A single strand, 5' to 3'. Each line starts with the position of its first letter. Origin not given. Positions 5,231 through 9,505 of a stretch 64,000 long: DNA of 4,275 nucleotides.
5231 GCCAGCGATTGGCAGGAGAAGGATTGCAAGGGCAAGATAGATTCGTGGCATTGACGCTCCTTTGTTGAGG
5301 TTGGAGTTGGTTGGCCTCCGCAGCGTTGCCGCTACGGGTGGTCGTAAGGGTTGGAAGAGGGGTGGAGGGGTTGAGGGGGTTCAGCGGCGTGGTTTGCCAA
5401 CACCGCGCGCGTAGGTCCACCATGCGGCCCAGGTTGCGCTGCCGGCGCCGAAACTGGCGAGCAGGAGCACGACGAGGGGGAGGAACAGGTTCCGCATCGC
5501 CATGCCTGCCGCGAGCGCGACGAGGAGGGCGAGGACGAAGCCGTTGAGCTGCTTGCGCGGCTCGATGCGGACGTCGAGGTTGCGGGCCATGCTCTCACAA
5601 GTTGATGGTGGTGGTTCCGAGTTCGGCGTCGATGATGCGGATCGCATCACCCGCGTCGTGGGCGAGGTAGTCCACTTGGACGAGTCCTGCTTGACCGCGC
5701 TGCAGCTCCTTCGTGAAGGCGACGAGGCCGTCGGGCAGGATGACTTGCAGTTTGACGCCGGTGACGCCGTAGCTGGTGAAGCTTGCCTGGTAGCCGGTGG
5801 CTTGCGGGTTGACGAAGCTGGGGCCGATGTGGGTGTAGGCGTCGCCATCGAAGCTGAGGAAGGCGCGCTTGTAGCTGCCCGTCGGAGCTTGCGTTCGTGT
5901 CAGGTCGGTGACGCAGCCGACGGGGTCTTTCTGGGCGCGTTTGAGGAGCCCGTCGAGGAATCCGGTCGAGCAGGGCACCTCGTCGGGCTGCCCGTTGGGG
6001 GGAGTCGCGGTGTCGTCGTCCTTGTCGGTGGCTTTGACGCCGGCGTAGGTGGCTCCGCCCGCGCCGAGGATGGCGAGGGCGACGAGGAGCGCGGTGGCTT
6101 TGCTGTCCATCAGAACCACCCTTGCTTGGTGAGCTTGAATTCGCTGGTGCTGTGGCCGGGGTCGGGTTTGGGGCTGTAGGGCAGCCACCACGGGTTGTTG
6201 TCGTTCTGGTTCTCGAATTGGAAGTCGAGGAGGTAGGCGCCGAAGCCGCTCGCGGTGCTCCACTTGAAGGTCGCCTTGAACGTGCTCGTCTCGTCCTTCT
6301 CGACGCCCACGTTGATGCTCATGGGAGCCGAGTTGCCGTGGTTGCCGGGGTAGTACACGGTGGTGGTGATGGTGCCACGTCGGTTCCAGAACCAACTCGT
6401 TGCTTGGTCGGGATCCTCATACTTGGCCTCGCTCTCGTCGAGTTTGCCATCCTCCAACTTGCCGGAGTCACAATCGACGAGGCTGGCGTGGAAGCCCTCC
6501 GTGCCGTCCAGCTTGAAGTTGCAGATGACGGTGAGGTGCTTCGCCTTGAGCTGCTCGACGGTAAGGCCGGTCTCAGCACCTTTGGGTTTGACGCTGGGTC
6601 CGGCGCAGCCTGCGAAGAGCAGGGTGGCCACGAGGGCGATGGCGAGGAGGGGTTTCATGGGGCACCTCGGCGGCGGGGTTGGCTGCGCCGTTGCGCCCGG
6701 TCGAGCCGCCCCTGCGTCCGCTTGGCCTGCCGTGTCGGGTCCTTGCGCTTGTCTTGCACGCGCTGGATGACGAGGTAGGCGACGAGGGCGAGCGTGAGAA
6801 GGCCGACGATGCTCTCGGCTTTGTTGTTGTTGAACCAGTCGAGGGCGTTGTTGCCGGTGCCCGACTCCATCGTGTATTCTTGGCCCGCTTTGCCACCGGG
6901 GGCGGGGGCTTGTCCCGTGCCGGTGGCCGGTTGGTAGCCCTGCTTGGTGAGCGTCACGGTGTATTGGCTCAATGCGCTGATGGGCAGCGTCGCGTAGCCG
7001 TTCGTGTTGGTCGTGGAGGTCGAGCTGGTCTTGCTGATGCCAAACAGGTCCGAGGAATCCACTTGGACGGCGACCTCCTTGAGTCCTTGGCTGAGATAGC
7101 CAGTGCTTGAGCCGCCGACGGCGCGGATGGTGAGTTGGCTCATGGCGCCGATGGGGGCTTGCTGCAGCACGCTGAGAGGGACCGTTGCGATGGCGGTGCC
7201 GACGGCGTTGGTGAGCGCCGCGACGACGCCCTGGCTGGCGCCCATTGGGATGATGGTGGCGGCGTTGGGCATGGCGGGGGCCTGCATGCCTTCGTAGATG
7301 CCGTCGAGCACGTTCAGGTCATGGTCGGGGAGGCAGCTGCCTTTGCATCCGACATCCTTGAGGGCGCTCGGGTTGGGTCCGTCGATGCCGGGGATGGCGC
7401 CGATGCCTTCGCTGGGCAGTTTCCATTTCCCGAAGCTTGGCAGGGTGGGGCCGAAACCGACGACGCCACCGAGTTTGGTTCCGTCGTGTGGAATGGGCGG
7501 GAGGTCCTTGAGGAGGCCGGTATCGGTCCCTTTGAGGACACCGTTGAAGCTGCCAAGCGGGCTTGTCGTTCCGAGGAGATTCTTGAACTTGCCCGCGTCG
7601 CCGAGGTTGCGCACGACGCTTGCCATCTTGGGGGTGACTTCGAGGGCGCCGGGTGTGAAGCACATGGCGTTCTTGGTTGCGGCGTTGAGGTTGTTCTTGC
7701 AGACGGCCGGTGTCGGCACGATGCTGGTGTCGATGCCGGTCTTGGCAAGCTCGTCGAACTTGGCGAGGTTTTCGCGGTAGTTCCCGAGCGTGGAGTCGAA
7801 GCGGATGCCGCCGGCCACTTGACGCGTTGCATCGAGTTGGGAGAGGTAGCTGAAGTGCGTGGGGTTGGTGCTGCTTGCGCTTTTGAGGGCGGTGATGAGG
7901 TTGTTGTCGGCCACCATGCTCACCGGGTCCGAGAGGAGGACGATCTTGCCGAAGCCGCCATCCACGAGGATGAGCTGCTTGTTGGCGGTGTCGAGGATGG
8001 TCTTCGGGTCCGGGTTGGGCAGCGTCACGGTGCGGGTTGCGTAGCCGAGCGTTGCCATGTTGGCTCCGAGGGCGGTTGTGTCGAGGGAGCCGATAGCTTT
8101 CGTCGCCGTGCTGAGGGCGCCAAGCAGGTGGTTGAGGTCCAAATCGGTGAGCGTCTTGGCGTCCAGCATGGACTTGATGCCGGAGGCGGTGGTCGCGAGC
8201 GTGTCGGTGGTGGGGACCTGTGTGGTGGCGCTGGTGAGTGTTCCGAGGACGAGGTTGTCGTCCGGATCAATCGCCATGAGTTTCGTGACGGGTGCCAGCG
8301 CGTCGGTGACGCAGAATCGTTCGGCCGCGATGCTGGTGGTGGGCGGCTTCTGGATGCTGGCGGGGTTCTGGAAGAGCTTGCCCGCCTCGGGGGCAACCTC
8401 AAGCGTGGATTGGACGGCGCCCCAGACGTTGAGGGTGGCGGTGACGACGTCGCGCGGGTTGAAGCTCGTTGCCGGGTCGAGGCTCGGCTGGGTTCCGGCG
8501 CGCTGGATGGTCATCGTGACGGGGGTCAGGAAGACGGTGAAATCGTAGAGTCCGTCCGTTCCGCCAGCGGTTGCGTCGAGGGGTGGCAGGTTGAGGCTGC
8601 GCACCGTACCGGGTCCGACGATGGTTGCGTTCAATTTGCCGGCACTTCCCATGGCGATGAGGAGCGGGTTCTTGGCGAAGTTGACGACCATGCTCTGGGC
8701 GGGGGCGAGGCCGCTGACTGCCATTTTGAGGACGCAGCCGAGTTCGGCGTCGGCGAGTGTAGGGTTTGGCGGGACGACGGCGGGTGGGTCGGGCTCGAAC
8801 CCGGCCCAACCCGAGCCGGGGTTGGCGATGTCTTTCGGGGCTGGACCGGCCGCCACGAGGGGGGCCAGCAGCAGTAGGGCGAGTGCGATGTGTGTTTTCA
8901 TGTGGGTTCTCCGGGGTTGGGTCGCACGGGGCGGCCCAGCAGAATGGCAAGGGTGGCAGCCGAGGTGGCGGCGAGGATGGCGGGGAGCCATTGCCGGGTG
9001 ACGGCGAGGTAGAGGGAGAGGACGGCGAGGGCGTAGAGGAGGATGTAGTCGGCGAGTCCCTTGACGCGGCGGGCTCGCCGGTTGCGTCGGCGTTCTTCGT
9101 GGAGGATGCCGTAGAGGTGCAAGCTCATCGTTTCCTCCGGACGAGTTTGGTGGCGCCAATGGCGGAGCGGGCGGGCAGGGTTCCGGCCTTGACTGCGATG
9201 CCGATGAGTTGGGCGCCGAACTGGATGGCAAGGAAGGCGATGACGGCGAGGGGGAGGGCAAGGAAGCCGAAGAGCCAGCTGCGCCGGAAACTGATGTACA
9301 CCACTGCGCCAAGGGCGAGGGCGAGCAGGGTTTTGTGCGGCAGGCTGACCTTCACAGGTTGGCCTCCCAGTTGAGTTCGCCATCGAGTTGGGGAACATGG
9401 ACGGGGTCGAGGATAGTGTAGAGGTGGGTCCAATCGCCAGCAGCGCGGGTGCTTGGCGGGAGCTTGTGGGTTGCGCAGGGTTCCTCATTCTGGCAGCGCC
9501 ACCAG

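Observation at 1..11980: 12-kb unidirectional, translationally coupled block: candidate provirus or mobile module, or a novel surface-structure operon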

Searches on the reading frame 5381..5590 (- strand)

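Call 16: search_protein_families(library=pfam, max_evalue=0.1, proteins=[window:5381-5590:-])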
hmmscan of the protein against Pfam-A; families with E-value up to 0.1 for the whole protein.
window:5381-5590:- (69 aa): 3 families
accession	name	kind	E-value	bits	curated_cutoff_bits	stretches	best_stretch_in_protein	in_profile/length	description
PF24838.2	8xMP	-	0.0095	16.2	30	1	6-63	12-72/136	Octameric membrane protein family (8xMP)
PF09534.15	Trp_oprn_chp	-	0.028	14.7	29.6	1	15-57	45-87/180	Tryptophan-associated transmembrane protein (Trp_oprn_chp)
PF06645.18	SPC12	-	0.079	13.5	23.6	1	18-62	17-61/71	Microsomal signal peptidase 12 kDa subunit (SPC12)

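Call 17: search_protein_families(library=phrogs, max_evalue=0.1, proteins=[window:5381-5590:-])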
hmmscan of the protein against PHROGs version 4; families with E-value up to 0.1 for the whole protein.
window:5381-5590:- (69 aa): 0 families

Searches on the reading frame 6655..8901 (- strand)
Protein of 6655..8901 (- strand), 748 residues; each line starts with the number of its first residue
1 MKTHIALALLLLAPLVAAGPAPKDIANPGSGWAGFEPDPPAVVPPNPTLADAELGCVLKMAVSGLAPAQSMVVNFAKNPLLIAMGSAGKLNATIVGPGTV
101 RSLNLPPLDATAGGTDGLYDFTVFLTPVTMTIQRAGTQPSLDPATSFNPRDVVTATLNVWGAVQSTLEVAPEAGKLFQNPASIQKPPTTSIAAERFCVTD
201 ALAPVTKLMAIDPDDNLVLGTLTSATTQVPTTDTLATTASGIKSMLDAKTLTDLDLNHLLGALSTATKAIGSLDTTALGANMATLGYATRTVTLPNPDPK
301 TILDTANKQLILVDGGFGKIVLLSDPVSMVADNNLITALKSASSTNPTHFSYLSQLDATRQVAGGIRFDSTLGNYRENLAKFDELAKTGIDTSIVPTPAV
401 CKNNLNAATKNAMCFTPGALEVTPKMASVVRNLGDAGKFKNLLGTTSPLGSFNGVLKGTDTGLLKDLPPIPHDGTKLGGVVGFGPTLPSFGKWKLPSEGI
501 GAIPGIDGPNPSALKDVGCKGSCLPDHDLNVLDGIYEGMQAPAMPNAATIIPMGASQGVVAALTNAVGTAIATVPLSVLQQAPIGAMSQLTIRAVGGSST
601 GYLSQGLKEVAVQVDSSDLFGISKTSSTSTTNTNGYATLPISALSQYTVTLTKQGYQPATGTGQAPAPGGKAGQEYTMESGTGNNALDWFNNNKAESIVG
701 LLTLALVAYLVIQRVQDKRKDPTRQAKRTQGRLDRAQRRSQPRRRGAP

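Call 10: search_protein_families(library=pfam, max_evalue=0.1, proteins=[window:6655-8901:-])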
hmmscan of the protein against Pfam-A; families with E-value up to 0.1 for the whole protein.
window:6655-8901:- (748 aa): 1 family
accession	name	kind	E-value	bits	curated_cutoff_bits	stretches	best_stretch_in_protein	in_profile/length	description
PF13620.12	CarboxypepD_reg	-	0.0021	18.8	32.3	1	609-677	16-80/82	Carboxypeptidase regulatory-like domain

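Call 11: search_protein_families(library=phrogs, max_evalue=0.1, proteins=[window:6655-8901:-])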
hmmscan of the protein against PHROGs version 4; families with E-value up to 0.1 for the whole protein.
window:6655-8901:- (748 aa): 0 families

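Call 13: find_homologous_proteins(query=window:6655-8901:-, max_evalue=0.001)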
Query window:6655-8901:- (748 aa): 1 proteins with E <= 0.001 among 8000 candidates.
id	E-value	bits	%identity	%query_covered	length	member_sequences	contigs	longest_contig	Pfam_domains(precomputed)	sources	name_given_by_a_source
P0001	0.0e+0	1634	100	100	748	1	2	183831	-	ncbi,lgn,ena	ncbi:MAG: hypothetical protein AABX89_07400 [Candidatus Thermoplasmatota archaeon]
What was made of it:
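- Tried and rejected: The word-indexed homologue search for g07 returned only the self hit (call 13). Haloarchaeal origin: the proteome is not acidic, and the NCBI record calls the contig Thermoplasmatota (call 13).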

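Call 90: search_protein_representatives(protein=window:6655-8901:-)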
Query: 748 residues. Proteins with E-value up to 0.001 (for the whole library): 16; up to 1e-10: 12; up to 1e-30: 11. The best 16 are listed.
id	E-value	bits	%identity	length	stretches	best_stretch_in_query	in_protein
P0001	0.0e+00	1633.9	100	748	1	1-748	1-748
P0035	9.1e-114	398.0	37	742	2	6-430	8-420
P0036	9.2e-97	341.8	34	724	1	7-715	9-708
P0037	1.7e-94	334.4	34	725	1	5-708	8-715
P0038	1.9e-94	334.2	36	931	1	5-709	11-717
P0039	2.7e-92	327.0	34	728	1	9-723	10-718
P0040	2.7e-78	280.8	33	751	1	5-714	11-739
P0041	4.1e-75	270.2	32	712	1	7-685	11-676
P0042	2.1e-52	195.2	46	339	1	453-707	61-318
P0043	2.7e-49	184.9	30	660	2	20-398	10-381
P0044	1.2e-42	162.9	28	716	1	6-709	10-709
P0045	3.6e-15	72.1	31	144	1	585-722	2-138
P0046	1.3e-06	43.8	32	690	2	229-349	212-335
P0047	3.2e-06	42.5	32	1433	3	30-86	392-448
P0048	1.7e-04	36.9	29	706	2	210-350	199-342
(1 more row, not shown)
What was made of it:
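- Tried and rejected: It missed relatives that a full HMMER search later found (call 90).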

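Call 91: find_encoding_contigs(protein=P0036, flank=10000, max_places=4)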
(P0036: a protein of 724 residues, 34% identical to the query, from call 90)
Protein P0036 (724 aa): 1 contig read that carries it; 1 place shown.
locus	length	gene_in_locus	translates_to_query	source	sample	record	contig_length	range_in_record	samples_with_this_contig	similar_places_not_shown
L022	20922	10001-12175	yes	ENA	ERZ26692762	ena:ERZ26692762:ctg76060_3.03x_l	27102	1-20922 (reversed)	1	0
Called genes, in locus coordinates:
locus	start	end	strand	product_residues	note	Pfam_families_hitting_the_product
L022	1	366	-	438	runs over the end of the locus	-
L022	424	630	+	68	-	-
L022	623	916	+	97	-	-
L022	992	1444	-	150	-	PF12840:HTH_20 (faint), PF13412:HTH_24 (faint), PF24266:HTH_HVO_0163_N (weak)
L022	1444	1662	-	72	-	-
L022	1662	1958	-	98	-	-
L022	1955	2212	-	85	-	-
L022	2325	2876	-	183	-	-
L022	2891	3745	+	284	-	PF14267:DUF4357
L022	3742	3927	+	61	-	-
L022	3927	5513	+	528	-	PF01555:N6_N4_Mtase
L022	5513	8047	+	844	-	PF04851:ResIII, PF00270:DEAD (faint)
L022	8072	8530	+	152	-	-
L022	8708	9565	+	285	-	-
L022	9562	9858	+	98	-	-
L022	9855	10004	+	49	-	-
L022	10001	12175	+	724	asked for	-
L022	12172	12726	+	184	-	-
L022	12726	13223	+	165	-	-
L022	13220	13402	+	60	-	-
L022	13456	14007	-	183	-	PF18735:HEPN_RiboL-PSP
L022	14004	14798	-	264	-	PF01936:NYN, PF12872:OST-HTH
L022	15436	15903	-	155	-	-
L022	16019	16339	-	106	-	-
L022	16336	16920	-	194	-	-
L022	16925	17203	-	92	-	-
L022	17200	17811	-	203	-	-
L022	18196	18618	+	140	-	-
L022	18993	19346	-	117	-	-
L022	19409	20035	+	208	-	-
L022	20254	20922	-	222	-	?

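Call 94: list_cluster_members(proteins=[P0035, P0037, P0038, P0039, P0040, P0041, P0043, P0044, P0046, P0047])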
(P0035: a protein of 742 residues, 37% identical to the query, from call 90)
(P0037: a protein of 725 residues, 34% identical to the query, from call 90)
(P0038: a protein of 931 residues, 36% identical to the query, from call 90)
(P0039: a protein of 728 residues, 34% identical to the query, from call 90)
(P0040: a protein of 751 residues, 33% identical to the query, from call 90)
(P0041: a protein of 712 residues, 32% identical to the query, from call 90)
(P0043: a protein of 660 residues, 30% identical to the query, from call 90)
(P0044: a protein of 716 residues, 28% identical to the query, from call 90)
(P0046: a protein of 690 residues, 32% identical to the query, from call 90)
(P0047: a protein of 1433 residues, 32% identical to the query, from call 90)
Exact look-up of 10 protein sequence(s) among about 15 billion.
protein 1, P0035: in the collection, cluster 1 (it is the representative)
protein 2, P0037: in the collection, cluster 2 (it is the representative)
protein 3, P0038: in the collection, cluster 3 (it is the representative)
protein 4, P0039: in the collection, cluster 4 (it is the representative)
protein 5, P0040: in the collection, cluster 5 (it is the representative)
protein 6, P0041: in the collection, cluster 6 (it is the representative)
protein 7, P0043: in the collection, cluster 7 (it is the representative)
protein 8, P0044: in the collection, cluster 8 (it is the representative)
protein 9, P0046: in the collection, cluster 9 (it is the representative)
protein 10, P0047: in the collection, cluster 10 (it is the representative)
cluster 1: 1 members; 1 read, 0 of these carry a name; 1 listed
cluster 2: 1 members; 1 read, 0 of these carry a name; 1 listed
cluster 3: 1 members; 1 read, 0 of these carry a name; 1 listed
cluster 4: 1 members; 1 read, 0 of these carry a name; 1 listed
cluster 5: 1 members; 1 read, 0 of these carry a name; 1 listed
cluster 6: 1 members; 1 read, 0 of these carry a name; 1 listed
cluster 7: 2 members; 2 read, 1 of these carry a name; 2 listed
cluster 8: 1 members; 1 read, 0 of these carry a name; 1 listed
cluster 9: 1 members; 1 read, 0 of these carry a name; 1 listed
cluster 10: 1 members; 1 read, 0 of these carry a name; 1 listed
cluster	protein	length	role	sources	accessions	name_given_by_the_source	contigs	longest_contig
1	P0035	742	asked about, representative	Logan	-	-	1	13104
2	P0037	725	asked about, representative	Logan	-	-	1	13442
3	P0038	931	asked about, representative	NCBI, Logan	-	-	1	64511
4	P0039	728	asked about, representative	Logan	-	-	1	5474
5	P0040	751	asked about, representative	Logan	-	-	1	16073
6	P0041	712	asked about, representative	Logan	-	-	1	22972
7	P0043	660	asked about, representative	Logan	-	-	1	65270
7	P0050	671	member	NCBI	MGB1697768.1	MAG: hypothetical protein ACPHK8_05165 [Thermoplasmatota archaeon]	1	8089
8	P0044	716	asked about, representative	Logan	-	-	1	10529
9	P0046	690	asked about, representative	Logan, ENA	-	-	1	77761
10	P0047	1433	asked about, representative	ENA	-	-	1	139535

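Call 95: find_encoding_contigs(protein=P0035, flank=10000, max_places=3)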
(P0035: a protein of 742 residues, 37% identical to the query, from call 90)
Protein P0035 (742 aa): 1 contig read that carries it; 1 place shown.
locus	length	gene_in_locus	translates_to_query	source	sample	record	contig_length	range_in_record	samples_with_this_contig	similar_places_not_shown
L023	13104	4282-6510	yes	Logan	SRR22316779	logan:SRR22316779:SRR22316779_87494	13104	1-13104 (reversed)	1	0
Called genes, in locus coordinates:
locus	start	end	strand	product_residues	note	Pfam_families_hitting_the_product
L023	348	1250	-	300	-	PF08401:ArdcN, PF18818:MPTase-PolyVal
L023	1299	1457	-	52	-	-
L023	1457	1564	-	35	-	-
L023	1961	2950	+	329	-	-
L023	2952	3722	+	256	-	-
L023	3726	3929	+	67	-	-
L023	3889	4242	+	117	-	-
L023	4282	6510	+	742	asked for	-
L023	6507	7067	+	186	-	-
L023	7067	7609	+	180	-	-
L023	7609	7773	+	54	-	-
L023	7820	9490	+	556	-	-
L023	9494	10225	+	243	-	-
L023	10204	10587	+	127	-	-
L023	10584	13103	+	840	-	?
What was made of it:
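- Relatives carry plasmid-type accessory genes, namely ArdC-N in L023 and a restriction-modification system plus HEPN in L022 (calls 91, 95).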

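Call 96: find_encoding_contigs(protein=P0037, flank=10000, max_places=3)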
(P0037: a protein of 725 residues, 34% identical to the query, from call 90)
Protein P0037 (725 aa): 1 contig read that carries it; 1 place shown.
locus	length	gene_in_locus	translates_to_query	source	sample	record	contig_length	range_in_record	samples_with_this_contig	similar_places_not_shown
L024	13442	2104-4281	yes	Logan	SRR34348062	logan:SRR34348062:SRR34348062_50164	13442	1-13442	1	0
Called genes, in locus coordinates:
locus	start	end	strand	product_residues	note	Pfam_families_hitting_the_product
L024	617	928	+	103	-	-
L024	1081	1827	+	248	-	-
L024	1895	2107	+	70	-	-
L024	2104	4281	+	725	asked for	-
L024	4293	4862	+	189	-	-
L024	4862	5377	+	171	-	-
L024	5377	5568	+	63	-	-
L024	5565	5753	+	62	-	-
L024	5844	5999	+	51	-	-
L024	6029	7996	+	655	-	-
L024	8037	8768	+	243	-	-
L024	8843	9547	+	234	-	-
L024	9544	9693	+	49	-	-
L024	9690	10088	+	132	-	-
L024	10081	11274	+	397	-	-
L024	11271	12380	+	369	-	-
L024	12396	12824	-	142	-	-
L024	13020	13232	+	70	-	-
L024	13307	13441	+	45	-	?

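Call 97: find_encoding_contigs(protein=P0040, flank=10000, max_places=3)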
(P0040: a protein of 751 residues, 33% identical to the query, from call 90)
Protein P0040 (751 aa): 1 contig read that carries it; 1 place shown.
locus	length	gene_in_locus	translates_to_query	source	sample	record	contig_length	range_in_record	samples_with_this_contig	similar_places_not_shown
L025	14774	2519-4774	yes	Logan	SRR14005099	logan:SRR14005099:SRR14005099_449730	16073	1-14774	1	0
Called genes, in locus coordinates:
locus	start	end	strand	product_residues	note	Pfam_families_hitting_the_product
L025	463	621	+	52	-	-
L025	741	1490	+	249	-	-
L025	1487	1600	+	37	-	-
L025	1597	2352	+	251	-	-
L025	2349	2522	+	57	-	PF06803:DUF1232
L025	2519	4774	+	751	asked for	-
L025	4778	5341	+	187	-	-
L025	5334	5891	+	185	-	-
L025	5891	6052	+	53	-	-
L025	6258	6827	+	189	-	-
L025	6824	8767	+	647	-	-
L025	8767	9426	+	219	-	-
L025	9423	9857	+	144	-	-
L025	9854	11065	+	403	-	-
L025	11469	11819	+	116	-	-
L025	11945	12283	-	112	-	-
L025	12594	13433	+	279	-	PF00589:Phage_integrase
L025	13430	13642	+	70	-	-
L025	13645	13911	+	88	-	-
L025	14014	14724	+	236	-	-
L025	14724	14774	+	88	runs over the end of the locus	-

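Call 101: search_solved_structures(query=A4, max_evalue=10)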
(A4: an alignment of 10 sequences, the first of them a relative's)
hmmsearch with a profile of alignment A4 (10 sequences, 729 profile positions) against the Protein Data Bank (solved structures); distinct sequences matched with E-value up to 10: 2.
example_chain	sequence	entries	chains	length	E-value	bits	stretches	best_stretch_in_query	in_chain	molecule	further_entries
4wi0_B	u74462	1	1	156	0.12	13.6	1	630-663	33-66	Cellulosomal scaffoldin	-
4u3s_B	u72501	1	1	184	0.16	13.2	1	630-663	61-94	Cellulosomal scaffoldin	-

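Call 103: search_protein_families(library=pfam, max_evalue=0.01, proteins=[L023:10584-13103:+, L023:7820-9490:+, L023:1961-2950:+, L024:6029-7996:+, L024:11271-12380:+, L024:10081-11274:+, L025:6824-8767:+])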
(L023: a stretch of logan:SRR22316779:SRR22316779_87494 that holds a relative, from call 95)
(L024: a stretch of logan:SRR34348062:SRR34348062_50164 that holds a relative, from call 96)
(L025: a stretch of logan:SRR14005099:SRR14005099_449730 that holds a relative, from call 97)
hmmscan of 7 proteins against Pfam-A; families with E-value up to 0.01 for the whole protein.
L023:10584-13103:+ (840 aa): 0 families

L023:7820-9490:+ (556 aa): 0 families

L023:1961-2950:+ (329 aa): 0 families

L024:6029-7996:+ (655 aa): 1 family
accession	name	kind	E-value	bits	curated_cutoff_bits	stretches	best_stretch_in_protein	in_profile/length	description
PF01442.23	Apolipoprotein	-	0.00073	19.7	90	0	387-587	18-179/190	Apolipoprotein A1/A4/E domain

L024:11271-12380:+ (369 aa): 0 families

L024:10081-11274:+ (397 aa): 0 families

L025:6824-8767:+ (647 aa): 0 families

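Call 114: search_protein_families(library=ncbifam, max_evalue=0.05, proteins=[window:6655-8901:-])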
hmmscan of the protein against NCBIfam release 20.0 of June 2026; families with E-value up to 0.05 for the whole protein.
window:6655-8901:- (748 aa): 0 families

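Call 130: search_dna_similar(query=P0001, collection=phages, mode=protein, max_evalue=1, max_rows=8)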
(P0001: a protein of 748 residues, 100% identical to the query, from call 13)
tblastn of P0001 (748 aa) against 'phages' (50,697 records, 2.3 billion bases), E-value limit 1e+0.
No match.

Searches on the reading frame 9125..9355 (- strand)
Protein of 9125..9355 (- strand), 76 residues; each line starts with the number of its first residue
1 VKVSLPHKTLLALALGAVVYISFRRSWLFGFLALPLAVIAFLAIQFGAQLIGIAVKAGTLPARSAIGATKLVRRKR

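Call 16: search_protein_families(library=pfam, max_evalue=0.1, proteins=[window:9125-9355:-])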
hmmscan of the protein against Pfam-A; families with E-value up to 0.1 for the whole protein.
window:9125-9355:- (76 aa): 1 family
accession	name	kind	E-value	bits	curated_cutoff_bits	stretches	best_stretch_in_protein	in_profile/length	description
PF19609.4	DUF6114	-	0.014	16.5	27.9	1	11-55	50-94/106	Family of unknown function (DUF6114)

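Call 17: search_protein_families(library=phrogs, max_evalue=0.1, proteins=[window:9125-9355:-])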
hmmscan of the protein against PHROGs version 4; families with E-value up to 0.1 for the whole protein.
window:9125-9355:- (76 aa): 0 families
